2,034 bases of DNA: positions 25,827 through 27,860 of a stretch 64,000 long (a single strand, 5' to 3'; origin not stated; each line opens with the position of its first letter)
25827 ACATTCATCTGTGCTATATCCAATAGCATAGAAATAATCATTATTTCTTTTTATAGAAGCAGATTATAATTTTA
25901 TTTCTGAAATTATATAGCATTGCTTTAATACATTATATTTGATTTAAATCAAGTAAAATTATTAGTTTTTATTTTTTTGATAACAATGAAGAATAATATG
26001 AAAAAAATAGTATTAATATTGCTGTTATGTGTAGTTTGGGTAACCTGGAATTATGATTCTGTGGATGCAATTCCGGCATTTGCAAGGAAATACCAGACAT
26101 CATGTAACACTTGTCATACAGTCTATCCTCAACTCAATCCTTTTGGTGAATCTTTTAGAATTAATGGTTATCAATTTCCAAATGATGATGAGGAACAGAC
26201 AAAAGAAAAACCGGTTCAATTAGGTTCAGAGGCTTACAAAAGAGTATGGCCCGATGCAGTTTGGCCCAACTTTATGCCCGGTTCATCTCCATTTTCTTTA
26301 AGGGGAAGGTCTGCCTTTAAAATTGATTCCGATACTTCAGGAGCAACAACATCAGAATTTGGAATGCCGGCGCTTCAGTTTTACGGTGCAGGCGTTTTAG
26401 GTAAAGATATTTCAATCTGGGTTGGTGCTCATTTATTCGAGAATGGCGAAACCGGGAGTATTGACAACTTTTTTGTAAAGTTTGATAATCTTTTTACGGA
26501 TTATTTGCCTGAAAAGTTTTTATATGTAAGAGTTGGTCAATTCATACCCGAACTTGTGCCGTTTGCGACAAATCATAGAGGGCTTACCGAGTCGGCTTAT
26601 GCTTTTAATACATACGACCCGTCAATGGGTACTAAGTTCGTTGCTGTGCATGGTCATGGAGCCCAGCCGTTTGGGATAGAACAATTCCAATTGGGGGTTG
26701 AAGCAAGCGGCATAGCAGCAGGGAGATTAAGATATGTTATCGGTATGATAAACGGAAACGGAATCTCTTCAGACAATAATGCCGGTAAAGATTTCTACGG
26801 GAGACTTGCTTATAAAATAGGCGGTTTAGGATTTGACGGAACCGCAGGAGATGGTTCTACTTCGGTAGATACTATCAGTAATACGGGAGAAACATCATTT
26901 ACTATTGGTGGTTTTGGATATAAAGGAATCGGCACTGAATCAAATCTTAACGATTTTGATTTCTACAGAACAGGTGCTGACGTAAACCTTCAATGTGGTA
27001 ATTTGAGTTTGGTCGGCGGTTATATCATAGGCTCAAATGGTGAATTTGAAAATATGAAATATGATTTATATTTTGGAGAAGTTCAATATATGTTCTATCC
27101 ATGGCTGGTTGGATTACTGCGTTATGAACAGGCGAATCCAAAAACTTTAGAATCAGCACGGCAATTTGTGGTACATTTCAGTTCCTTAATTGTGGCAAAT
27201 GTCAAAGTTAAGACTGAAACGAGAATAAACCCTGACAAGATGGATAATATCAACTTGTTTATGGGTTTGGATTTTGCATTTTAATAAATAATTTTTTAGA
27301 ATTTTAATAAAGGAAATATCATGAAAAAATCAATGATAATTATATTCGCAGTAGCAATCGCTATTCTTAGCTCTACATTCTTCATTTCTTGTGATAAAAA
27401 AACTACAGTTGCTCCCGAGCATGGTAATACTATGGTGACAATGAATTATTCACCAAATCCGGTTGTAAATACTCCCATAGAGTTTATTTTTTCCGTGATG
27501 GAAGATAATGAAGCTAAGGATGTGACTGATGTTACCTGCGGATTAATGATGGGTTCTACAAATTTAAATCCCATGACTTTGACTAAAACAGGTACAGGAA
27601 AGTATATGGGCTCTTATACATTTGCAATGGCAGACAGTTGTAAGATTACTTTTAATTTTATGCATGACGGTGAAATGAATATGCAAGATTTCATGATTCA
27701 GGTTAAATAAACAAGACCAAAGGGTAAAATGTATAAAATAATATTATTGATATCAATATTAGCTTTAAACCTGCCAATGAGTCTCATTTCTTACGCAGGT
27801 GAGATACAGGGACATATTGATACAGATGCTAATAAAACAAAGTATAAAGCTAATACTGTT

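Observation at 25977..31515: Candidate extracytoplasmic electron-transfer module: Cyc2-like porin-cytochrome + three cupredoxins + NapH/CcoG-type polyferredoxin, without a catalytic oxidase subunit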

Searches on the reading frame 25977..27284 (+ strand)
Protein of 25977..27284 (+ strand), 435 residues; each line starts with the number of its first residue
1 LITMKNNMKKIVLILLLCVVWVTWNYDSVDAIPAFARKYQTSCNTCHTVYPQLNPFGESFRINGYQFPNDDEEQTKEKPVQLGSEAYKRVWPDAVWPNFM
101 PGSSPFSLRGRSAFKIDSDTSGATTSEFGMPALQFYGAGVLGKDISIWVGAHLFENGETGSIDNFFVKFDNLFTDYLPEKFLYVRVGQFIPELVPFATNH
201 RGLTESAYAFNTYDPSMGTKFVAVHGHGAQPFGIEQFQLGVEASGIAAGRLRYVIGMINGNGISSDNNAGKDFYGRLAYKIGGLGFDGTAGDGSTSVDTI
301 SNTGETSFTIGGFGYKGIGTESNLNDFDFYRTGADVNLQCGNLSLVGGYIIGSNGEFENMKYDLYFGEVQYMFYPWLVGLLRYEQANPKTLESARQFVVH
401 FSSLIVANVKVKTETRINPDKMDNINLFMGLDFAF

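Call 3: search_protein_families(library=pfam, proteins=[window:25977-27284:+], max_evalue=0.1)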
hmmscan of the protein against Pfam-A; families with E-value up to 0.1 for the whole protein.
window:25977-27284:+ (435 aa): 0 families

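Call 4: search_protein_families(library=ncbifam, proteins=[window:25977-27284:+], max_evalue=0.1)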
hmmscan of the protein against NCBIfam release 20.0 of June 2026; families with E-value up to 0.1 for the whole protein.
window:25977-27284:+ (435 aa): 0 families

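Call 9: find_homologous_proteins(query=window:25977-27284:+)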
Query window:25977-27284:+ (435 aa): 484 proteins with E <= 0.001 among 4198 candidates; the best 120 are listed.
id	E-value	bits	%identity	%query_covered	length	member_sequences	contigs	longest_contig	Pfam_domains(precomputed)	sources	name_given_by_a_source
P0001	2.2e-291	984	98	99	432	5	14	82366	-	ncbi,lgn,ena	-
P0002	9.7e-231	784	77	98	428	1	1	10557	-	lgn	-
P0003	3.8e-224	763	75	98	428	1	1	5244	-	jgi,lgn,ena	-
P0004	9.7e-220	748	73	98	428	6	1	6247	-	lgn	-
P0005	1.7e-208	711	70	98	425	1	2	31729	-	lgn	-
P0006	1.8e-199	681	78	86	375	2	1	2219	-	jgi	jgi:hypothetical protein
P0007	3.8e-197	674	67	98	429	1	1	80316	-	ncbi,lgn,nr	ncbi:MAG: hypothetical protein HW421_1543 [Ignavibacteria bacterium]|nr:hypothetical protein [Ignavi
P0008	4.6e-197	673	68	94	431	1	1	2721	-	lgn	-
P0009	8.5e-177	607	62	98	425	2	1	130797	-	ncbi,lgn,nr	ncbi:MAG: hypothetical protein HY951_01135 [Bacteroidia bacterium]|nr:hypothetical protein [Bacteroi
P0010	5.1e-171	588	59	98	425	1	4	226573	-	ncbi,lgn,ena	ncbi:MAG: hypothetical protein WCO63_09205 [Bacteroidota bacterium]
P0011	1.2e-169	583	59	99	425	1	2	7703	-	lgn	-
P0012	2.3e-169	582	60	98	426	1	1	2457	-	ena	-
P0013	9.5e-169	580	59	98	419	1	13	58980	-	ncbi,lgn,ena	-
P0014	1.4e-168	580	59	98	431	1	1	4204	-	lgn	-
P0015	1.6e-167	576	59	96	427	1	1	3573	-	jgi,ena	-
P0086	4.4e-116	407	48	96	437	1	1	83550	-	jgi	jgi:hypothetical protein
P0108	8.9e-107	376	44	99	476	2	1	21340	-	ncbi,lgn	ncbi:MAG: hypothetical protein ACE5LH_01875 [Fidelibacterota bacterium]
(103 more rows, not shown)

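Call 14: find_encoding_contigs(protein=P0001, flank=10000, max_places=3)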
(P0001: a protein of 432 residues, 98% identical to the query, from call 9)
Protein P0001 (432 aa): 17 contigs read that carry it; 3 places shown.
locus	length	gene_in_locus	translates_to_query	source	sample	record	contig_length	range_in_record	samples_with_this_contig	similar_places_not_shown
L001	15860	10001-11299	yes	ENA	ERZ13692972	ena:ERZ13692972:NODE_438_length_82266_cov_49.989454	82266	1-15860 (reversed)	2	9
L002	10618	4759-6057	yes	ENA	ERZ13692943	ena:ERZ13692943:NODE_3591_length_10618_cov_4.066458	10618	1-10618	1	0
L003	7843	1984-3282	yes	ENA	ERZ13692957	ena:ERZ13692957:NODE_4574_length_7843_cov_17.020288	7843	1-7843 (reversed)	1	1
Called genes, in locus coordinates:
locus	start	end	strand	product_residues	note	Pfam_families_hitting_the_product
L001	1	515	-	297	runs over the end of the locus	PF01148:CTP_transf_1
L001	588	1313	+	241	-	PF06888:Put_Phosphatase, PF12710:HAD (weak)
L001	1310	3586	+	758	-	PF13424:TPR_12 (faint), PF00512:HisKA, PF02518:HATPase_c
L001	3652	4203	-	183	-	-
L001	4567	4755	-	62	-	PF07927:HicA_toxin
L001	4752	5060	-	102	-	-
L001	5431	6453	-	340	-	-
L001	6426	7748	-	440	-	PF18962:Por_Secre_tail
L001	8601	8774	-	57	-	-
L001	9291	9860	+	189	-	-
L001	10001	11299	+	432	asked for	-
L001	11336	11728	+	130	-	-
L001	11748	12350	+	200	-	PF09430:EMC7_beta-sandw (faint), PF13715:CarbopepD_reg_2 (weak), PF14686:fn3_3 (weak), PF13620:CarboxypepD_reg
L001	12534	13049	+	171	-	PF13473:Cupredoxin_1 (faint)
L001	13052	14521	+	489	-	-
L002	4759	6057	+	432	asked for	-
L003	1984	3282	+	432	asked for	-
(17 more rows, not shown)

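Call 15: find_encoding_contigs(protein=P0007, flank=10000, max_places=1)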
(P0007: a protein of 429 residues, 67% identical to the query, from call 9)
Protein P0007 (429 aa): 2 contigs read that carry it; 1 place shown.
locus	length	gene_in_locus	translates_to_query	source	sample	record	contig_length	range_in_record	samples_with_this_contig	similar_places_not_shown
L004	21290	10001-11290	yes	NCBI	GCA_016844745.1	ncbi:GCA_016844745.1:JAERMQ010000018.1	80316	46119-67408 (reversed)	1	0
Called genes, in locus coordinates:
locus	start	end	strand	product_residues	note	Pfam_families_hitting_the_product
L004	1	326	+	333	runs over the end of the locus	PF00581:Rhodanese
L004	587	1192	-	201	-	PF08534:Redoxin, PF00578:AhpC-TSA, PF00085:Thioredoxin (weak), PF13098:Thioredoxin_2, PF13905:Thioredoxin_8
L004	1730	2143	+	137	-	PF12760:Zn_ribbon_IS1595 (weak)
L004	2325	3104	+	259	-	-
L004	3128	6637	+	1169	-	PF13304:AAA_21 (faint), PF00498:FHA, PF16697:Yop-YscD_cpl (weak), PF00005:ABC_tran, PF19055:ABC2_membrane_7 (weak), PF12698:ABC2_membrane_3, PF01061:ABC2_membrane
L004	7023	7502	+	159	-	-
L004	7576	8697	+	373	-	-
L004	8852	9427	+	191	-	-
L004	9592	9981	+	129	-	-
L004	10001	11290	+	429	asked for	-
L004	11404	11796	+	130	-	-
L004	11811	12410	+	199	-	PF14686:fn3_3, PF13620:CarboxypepD_reg (weak), PF13715:CarbopepD_reg_2 (weak)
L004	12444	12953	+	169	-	-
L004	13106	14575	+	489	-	-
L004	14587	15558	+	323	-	PF00034:Cytochrom_C (faint), PF13442:Cytochrome_CBB3 (faint)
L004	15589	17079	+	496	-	PF07732:Cu-oxidase_3, PF00394:Cu-oxidase (weak), PF07731:Cu-oxidase_2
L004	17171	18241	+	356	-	PF00512:HisKA, PF02518:HATPase_c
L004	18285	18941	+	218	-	PF18962:Por_Secre_tail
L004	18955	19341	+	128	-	PF19335:HMBD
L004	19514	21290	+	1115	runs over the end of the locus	PF00873:ACR_tran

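Call 16: find_encoding_contigs(protein=P0009, flank=10000, max_places=1)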
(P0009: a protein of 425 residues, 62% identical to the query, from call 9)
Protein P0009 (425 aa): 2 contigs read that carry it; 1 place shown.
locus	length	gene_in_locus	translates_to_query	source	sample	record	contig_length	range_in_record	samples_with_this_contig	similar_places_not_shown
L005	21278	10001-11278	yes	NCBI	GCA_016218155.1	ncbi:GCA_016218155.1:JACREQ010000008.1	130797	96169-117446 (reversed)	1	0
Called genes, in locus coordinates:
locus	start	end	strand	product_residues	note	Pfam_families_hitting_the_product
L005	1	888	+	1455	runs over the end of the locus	PF00873:ACR_tran, PF02321:OEP (weak)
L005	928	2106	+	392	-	PF25919:BSH_CusB (faint), PF25917:BSH_RND (faint), PF25973:BSH_CzcB (weak), PF25893:HH_CzcB (faint), PF25954:Beta-barrel_RND_2 (weak)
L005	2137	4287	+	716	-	PF05572:Peptidase_M43, PF18911:PKD_4 (faint), PF00801:PKD, PF18962:Por_Secre_tail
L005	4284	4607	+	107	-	PF00543:P-II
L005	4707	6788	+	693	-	PF00403:HMA, PF00122:E1-E2_ATPase, PF00702:Hydrolase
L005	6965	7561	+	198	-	PF06966:DUF1295 (weak), PF04191:PEMT, PF04140:ICMT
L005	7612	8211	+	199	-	-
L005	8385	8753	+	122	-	PF26622:DUF8199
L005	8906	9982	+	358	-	PF18962:Por_Secre_tail (weak)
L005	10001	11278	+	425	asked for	-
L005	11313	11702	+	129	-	-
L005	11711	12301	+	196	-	PF13715:CarbopepD_reg_2 (weak), PF13620:CarboxypepD_reg, PF14686:fn3_3 (weak)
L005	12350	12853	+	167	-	PF13473:Cupredoxin_1 (faint)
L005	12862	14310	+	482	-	-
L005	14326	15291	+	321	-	PF00116:COX2, PF13442:Cytochrome_CBB3 (faint), PF00034:Cytochrom_C (weak)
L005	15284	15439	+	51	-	-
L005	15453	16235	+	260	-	PF18962:Por_Secre_tail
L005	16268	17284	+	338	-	-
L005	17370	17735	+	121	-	PF26622:DUF8199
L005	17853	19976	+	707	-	PF05572:Peptidase_M43, PF00801:PKD, PF18962:Por_Secre_tail (weak)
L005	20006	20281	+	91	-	PF19335:HMBD (weak)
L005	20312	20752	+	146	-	PF00403:HMA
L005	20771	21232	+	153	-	-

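Call 17: find_encoding_contigs(protein=P0010, flank=10000, max_places=1)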
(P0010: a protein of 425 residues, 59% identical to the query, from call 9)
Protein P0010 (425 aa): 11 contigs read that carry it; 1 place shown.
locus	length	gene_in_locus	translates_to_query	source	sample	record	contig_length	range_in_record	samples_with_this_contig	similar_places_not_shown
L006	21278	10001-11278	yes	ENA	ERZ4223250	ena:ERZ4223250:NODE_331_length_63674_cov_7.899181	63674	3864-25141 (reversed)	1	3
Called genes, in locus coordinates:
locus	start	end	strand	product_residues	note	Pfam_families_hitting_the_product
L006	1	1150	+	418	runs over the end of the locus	PF12704:MacB_PCD, PF02687:FtsX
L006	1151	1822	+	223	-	PF00005:ABC_tran, PF13304:AAA_21 (faint)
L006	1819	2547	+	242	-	-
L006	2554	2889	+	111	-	PF01022:HTH_5, PF12802:MarR_2 (weak), PF12840:HTH_20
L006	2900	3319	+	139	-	PF01451:LMWPc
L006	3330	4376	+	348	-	PF01758:SBF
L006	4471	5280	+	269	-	PF01135:PCMT, PF13489:Methyltransf_23, PF01209:Ubie_methyltran, PF06325:PrmA (weak), PF13847:Methyltransf_31, PF08241:Methyltransf_11, PF08242:Methyltransf_12, PF13649:Methyltransf_25, +1 more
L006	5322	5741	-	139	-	PF00578:AhpC-TSA (weak), PF00085:Thioredoxin, PF13098:Thioredoxin_2, PF13905:Thioredoxin_8 (faint)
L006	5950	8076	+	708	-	PF15902:Sortilin-Vps10 (faint), PF14870:PSII_BNR (weak), PF18962:Por_Secre_tail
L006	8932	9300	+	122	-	PF13366:PDDEXK_3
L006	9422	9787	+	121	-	PF26622:DUF8199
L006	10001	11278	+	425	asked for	-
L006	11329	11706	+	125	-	-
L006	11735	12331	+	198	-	PF14686:fn3_3, PF13715:CarbopepD_reg_2 (weak), PF13620:CarboxypepD_reg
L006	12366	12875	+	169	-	-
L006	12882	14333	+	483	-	PF12801:Fer4_5 (faint)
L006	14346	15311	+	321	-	PF00116:COX2 (weak), PF13442:Cytochrome_CBB3 (faint), PF00034:Cytochrom_C (weak)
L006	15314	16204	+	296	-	PF18962:Por_Secre_tail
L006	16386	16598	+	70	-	PF19335:HMBD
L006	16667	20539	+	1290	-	PF00873:ACR_tran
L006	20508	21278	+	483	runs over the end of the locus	PF02321:OEP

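Call 23: find_encoding_contigs(protein=P0108, flank=10000, max_places=1)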
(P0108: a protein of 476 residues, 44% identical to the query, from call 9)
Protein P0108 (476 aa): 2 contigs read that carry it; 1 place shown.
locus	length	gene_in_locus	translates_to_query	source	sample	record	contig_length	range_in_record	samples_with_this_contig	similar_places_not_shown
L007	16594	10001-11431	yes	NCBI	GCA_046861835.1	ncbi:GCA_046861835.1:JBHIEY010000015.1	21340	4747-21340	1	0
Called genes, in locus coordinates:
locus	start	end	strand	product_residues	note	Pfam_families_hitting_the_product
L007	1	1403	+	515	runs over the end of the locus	PF00361:Proton_antipo_M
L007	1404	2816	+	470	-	PF16980:CitMHS_2, PF03600:CitMHS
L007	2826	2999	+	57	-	-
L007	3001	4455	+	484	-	PF00361:Proton_antipo_M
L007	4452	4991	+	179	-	PF01923:Cob_adeno_trans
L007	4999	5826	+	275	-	PF14256:YwiC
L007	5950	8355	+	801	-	PF02743:dCache_1 (weak), PF00672:HAMP, PF00989:PAS (faint), PF08448:PAS_4, PF13426:PAS_9, PF00512:HisKA, PF02518:HATPase_c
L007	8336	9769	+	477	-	PF00072:Response_reg, PF00158:Sigma54_activat, PF14532:Sigma54_activ_2, PF07728:AAA_5 (weak), PF25601:AAA_lid_14, PF02954:HTH_8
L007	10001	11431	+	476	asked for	-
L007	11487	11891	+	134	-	PF13115:YtkA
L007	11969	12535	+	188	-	PF09430:EMC7_beta-sandw (weak), PF13715:CarbopepD_reg_2, PF13620:CarboxypepD_reg, PF14686:fn3_3 (weak)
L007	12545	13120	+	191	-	-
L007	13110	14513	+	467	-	PF12801:Fer4_5 (weak)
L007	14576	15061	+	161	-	-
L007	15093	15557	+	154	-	PF00027:cNMP_binding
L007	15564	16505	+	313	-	PF00034:Cytochrom_C, PF13442:Cytochrome_CBB3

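Call 24: find_encoding_contigs(protein=P0086, flank=10000, max_places=1)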
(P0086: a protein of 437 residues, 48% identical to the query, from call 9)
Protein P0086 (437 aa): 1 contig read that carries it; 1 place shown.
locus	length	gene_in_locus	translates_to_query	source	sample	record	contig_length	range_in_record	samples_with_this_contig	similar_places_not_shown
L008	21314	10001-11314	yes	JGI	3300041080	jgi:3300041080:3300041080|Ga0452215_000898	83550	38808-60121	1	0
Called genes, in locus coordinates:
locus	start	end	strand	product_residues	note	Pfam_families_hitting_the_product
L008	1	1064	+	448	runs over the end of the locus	PF00072:Response_reg, PF00158:Sigma54_activat, PF14532:Sigma54_activ_2, PF00004:AAA (weak), PF07724:AAA_2 (weak), PF07728:AAA_5, PF25601:AAA_lid_14, PF02954:HTH_8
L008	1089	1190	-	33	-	-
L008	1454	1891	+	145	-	-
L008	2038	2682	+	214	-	PF00034:Cytochrom_C (faint), PF13442:Cytochrome_CBB3 (faint)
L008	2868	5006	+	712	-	PF19335:HMBD, PF00122:E1-E2_ATPase, PF00702:Hydrolase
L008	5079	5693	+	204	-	PF13205:Big_5 (faint)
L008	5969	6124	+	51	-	-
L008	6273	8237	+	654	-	PF00672:HAMP, PF00512:HisKA, PF02518:HATPase_c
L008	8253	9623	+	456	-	PF00072:Response_reg, PF00158:Sigma54_activat, PF14532:Sigma54_activ_2, PF07728:AAA_5, PF25601:AAA_lid_14, PF02954:HTH_8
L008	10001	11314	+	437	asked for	-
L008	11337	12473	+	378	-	PF10634:Iron_transport (faint)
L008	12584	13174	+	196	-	PF13715:CarbopepD_reg_2 (weak), PF13620:CarboxypepD_reg, PF14686:fn3_3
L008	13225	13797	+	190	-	PF13473:Cupredoxin_1 (faint)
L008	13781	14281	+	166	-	PF02915:Rubrerythrin (faint)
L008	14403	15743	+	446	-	PF12801:Fer4_5 (faint)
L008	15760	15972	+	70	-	-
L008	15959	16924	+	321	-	PF00116:COX2, PF00034:Cytochrom_C (faint), PF13442:Cytochrome_CBB3 (faint)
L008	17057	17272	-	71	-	-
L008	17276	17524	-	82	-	-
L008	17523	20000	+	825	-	PF01343:Peptidase_S49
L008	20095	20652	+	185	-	-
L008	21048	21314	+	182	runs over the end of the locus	-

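Call 33: predict_structure(alignment_id=A1)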
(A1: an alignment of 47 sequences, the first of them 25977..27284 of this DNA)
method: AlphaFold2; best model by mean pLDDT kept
length: 435 residues; sequences in the alignment: 47
mean_pLDDT: 76.6   pTM: 0.76
mean pLDDT of the five models: 76.6, 75.2, 74.0, 73.5, 72.7
residues with pLDDT >= 90: 117; 70-90: 196; 50-70: 70; < 50: 52
segments of 3 or more residues with pLDDT < 50: 27-51, 74-76, 223-232, 295-301
pLDDT, mean of each block of 10 residues (from residue 1): 69 90 60 44 46 66 66 51 54 54 66 84 84 82 83 78 87 92 92 76 80 81 48 67 94 90 56 94 84 49 74 89 79 93 91 84 93 85 91 89 81 91 86 80
secondary structure, 60 per line:
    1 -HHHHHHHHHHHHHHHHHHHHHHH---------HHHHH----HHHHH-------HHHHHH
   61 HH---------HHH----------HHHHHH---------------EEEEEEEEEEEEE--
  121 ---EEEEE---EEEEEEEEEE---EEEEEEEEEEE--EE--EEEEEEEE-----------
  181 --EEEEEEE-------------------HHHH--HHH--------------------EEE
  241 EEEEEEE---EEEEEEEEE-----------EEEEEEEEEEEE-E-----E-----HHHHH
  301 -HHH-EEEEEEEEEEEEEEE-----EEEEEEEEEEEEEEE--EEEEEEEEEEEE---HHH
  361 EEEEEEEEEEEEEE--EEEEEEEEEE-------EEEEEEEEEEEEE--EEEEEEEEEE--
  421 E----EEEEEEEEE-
elements in order: H2-24 H34-38 H43-47 H55-62 H85-90 E106-118 E124-128 E132-141 E145-155 E162-169 E183-189 H209-212 E238-247 E251-259 E271-282 H296-300 E306-320 E326-340 E343-354 E361-374 E377-386 E394-406 E409-418 E426-434

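Call 77: search_dna_similar(query=window:25977-27284:+, collection=plasmids, mode=protein, max_evalue=0.001, max_rows=25)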
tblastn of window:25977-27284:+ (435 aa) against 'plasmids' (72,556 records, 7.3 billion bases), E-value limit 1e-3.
Records with a match: 7; places in all: 7; records where one place covers at least 80% of the query: 0.
Best place of each record, by identity: <60% 7.
By first word of the organism name: Ralstonia 6; Methylocystis 1.
By predicted mobility (MOB-suite, as given by PLSDB): non-mobilizable 4; mobilizable 3.
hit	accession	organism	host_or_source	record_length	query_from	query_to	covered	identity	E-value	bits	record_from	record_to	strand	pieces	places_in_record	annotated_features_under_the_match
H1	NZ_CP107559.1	Methylocystis sp. MJC1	whole organism,Alpine Peat Bogs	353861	29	80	12%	38.5%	1e-3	49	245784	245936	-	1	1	hypothetical protein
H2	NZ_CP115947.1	Ralstonia solanacearum MolK2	Musa sp.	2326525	28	67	9%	50.0%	3e-4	51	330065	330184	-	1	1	record has no annotation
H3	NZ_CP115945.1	Ralstonia syzygii R24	Syzygium aromaticum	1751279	28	65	9%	50.0%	3e-4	51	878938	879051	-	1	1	none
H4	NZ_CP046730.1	Ralstonia syzygii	tobacco,cell culture,leaf veins ...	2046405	28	65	9%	50.0%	3e-4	51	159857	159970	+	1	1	none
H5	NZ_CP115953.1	Ralstonia solanacearum CFBP2957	Solanum lycopersicum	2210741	31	71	9%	46.3%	2e-4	52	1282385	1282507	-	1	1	none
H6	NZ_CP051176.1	Ralstonia solanacearum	Whole organism,tomato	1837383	31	71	9%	46.3%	2e-4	52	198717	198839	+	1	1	none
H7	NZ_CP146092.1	Ralstonia sp. RRA.1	-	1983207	31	65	8%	51.4%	1e-3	49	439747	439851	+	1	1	none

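Call 78: get_annotated_region(hit=H6, flank=7000)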
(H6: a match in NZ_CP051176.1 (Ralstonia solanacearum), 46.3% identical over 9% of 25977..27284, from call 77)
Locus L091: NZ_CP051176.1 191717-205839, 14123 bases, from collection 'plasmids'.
description: Ralstonia solanacearum strain Rs5 plasmid pUW576mp, complete sequence
organism: Ralstonia solanacearum (NCBI taxid 305)
taxonomy: Bacteria; Pseudomonadota; Betaproteobacteria; Burkholderiales; Burkholderiaceae; Ralstonia; Ralstonia solanacearum
host: -; source: Whole organism,tomato; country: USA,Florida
typing (MOB-suite, as given by PLSDB): mobilizable; relaxase MOBP,MOBP
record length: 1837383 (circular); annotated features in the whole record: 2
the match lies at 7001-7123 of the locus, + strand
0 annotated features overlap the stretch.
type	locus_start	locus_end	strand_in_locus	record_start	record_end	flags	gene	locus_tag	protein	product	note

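Call 100: search_protein_families(library=ncbifam, proteins=[L091:6920-8257:+, L091:8158-8916:+], max_evalue=0.001)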
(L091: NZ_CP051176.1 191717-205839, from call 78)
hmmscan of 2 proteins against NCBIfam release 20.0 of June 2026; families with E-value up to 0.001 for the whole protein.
L091:6920-8257:+ (446 aa): 0 families

L091:8158-8916:+ (253 aa): 7 families
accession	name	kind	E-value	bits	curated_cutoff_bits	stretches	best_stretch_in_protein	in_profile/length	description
TIGR00782.1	ccoP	equivalog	1.2e-12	47.7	179.95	1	75-250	105-278/285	cytochrome-c oxidase, cbb3-type subunit III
NF049874.1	PdsA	exception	7.6e-12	45.5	330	1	63-250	9-194/198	periplasmic diheme shuttle PdsA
NF050122.1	bc1_QcrC_actin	exception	4.3e-09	36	200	1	164-252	36-116/253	cytochrome bc1 complex diheme cytochrome c subunit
NF045774.1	cytochro_C551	exception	3e-08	33.6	118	0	74-130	37-91/110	cytochrome c551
NF045773.1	cytochro_C550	exception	1.9e-07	31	125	0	187-251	59-117/118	cytochrome c550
NF011054.0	PRK14486.1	equivalog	5.7e-06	26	447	1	112-252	162-289/294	putative bifunctional cbb3-type cytochrome c oxidase subunit II/cytochrome c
TIGR03872.1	cytochrome_MoxG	equivalog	0.00044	20.4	147.8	0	74-95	42-63/133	cytochrome c(L), periplasmic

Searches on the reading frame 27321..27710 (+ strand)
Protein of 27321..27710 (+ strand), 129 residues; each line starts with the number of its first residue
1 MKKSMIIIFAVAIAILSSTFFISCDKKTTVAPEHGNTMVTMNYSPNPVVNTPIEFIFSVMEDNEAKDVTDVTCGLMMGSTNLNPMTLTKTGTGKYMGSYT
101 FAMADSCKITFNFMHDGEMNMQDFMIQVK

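Call 3: search_protein_families(library=pfam, proteins=[window:27321-27710:+], max_evalue=0.1)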
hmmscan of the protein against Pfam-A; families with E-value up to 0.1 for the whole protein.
window:27321-27710:+ (129 aa): 1 family
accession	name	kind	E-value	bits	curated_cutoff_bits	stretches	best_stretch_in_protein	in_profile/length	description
PF13115.11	YtkA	-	0.077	14.1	25.9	1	38-104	8-77/85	YtkA-like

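Call 4: search_protein_families(library=ncbifam, proteins=[window:27321-27710:+], max_evalue=0.1)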
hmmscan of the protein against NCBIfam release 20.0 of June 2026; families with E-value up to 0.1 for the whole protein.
window:27321-27710:+ (129 aa): 2 families
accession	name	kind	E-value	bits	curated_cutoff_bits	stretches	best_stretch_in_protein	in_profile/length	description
NF050125.1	ChrA_rel_RiPP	equivalog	0.024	15.3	40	1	1-35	1-34/56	chryseobasin-related MNIO class RiPP peptide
NF045850.1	ABC_Mplas_LP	subfamily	0.074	11.1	100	1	2-59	2-58/874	OppA family ABC transporter substrate-binding lipoprotein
